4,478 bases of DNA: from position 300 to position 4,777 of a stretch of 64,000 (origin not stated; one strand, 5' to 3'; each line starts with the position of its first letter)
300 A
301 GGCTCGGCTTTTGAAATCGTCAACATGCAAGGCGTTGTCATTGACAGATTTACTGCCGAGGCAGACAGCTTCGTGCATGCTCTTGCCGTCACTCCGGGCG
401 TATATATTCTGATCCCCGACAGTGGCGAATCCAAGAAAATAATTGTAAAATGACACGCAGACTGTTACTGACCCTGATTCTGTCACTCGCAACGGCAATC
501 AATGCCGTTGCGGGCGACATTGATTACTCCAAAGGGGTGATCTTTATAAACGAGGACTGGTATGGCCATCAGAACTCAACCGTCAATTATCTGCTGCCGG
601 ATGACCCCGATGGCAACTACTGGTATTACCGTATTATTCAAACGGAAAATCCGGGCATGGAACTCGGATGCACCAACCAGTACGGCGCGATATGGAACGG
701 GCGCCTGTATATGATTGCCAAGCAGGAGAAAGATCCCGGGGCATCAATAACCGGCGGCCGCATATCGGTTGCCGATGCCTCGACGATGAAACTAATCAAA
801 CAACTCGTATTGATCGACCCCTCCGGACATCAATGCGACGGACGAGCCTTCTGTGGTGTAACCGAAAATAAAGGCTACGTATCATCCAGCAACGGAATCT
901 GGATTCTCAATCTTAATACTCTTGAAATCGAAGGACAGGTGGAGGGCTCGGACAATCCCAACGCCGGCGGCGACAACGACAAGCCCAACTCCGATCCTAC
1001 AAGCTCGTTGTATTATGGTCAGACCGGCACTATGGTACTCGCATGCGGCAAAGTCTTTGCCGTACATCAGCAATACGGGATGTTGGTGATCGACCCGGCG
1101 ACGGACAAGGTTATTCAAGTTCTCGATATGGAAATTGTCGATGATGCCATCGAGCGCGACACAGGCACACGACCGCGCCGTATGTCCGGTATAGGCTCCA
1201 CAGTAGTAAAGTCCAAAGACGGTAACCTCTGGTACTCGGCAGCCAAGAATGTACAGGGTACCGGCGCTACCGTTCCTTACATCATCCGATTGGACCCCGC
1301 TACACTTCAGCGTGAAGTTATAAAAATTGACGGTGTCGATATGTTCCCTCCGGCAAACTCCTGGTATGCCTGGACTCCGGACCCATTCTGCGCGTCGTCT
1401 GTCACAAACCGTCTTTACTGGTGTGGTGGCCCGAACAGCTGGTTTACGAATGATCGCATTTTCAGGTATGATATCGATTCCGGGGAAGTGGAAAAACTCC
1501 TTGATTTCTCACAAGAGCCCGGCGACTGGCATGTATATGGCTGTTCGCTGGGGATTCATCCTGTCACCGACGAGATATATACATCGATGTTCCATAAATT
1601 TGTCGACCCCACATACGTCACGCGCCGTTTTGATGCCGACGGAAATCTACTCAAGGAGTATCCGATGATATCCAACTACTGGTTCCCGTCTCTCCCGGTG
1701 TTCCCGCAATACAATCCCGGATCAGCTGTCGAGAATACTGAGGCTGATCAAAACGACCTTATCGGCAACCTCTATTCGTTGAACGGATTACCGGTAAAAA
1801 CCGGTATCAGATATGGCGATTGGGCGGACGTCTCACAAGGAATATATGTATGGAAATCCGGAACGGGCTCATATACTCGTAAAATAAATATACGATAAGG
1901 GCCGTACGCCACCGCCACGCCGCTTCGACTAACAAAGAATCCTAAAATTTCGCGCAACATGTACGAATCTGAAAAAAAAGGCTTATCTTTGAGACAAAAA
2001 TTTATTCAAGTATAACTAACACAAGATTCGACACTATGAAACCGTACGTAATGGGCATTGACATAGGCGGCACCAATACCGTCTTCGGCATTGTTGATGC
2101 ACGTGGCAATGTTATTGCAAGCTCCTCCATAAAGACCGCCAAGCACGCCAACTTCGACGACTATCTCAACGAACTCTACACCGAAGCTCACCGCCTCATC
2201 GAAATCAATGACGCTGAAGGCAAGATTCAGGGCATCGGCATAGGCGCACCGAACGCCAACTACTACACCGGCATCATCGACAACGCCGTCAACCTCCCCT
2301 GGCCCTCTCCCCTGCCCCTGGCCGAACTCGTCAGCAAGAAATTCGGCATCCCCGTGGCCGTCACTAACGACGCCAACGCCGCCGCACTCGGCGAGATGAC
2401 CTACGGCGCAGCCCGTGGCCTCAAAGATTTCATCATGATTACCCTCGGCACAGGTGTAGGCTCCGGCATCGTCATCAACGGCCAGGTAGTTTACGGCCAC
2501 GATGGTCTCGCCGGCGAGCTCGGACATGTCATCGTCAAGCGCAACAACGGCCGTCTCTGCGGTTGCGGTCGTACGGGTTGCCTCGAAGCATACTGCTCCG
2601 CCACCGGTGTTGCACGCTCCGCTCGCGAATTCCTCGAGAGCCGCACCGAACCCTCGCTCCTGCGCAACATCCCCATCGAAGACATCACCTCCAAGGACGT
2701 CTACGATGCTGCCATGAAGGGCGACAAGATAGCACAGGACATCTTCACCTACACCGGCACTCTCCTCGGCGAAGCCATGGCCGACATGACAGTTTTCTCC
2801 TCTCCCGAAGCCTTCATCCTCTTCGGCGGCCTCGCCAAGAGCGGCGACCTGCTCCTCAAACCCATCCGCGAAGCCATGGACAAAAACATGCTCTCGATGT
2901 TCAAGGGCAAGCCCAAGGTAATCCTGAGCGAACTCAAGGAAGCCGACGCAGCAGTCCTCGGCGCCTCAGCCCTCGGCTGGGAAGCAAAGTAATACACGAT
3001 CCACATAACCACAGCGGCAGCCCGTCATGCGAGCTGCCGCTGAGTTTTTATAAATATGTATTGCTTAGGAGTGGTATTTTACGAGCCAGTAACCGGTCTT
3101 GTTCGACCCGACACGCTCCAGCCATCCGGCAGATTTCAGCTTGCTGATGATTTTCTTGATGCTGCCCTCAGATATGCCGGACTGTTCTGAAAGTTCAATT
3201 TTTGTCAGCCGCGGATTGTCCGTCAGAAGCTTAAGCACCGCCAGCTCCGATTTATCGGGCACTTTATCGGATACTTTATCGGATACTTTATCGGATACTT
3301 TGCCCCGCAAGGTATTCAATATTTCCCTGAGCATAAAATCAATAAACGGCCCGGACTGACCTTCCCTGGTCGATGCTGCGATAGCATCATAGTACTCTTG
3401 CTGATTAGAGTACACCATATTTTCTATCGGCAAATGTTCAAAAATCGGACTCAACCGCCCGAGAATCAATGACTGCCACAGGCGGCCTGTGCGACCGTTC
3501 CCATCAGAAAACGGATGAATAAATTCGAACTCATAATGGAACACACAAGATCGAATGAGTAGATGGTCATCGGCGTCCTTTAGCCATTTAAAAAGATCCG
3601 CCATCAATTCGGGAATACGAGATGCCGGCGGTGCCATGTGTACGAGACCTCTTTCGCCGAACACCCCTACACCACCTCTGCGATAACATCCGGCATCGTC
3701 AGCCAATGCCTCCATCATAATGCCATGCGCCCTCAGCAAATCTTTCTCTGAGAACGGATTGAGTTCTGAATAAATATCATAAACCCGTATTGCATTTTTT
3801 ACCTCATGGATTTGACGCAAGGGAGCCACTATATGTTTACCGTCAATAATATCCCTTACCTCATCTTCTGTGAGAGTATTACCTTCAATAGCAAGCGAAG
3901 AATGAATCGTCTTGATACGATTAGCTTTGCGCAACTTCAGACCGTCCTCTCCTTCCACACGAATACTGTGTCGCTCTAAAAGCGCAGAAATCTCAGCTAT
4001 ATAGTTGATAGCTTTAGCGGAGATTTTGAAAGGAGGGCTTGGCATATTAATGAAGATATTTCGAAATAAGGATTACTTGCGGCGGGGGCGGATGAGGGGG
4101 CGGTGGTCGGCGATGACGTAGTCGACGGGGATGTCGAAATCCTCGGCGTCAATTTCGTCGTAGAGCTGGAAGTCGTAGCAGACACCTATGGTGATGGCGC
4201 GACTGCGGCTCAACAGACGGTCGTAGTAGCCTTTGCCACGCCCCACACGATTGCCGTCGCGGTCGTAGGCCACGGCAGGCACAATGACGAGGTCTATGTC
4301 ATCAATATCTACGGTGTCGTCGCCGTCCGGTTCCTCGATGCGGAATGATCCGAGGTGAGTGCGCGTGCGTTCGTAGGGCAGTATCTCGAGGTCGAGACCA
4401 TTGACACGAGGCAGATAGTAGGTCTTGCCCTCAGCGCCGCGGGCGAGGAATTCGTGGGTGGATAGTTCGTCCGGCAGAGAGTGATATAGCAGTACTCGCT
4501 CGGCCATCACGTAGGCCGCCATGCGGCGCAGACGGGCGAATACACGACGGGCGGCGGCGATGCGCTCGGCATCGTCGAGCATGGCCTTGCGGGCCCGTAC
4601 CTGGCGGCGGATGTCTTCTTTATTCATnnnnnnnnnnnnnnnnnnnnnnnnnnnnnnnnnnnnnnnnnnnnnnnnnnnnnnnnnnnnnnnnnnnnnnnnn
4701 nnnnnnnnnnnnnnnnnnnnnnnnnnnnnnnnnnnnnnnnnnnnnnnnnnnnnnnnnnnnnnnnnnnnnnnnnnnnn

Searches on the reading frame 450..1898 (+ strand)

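Call 56: search_protein_families(library=pfam, proteins=[window:450-1898:+], max_evalue=0.00001)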
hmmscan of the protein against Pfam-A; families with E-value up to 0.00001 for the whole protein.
window:450-1898:+ (482 aa): 1 family
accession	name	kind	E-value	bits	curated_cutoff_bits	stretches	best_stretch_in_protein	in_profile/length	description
PF16819.11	DUF5074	-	3e-106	355.9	27.2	1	28-419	1-353/353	Domain of unknown function (DUF5074)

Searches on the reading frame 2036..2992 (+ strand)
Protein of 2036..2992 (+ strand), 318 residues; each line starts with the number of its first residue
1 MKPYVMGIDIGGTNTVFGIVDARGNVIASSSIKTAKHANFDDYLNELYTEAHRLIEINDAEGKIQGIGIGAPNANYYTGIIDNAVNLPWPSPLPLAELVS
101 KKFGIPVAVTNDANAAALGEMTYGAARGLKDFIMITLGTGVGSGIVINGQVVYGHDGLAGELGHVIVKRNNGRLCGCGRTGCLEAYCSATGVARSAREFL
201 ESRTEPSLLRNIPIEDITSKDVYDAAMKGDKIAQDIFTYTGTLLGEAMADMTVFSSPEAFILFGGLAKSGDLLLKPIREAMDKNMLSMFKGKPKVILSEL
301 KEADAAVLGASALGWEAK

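Call 56: search_protein_families(library=pfam, proteins=[window:2036-2992:+], max_evalue=0.00001)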
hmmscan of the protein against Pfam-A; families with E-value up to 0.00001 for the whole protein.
window:2036-2992:+ (318 aa): 1 family
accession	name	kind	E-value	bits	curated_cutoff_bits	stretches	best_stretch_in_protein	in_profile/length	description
PF00480.26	ROK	-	2.7e-62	211.4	22.9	1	6-313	2-290/294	ROK family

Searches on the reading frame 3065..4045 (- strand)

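Call 56: search_protein_families(library=pfam, proteins=[window:3065-4045:-], max_evalue=0.00001)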
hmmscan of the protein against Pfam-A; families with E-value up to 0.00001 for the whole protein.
window:3065-4045:- (326 aa): 2 families
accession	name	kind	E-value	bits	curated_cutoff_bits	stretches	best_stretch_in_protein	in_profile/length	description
PF02661.23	Fic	-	2.2e-22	80.1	24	1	97-195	1-93/93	Fic/DOC family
PF13412.12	HTH_24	-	5.4e-11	42.3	21.9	1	264-310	2-48/48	Winged helix-turn-helix DNA-binding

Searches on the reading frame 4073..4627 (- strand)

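Call 56: search_protein_families(library=pfam, proteins=[window:4073-4627:-], max_evalue=0.00001)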
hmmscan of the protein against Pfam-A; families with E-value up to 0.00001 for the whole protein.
window:4073-4627:- (184 aa): 1 family
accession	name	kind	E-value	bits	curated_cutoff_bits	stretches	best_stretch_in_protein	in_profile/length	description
PF01812.26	5-FTHF_cyc-lig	-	7.4e-36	124.2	27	1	3-172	1-184/186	5-formyltetrahydrofolate cyclo-ligase family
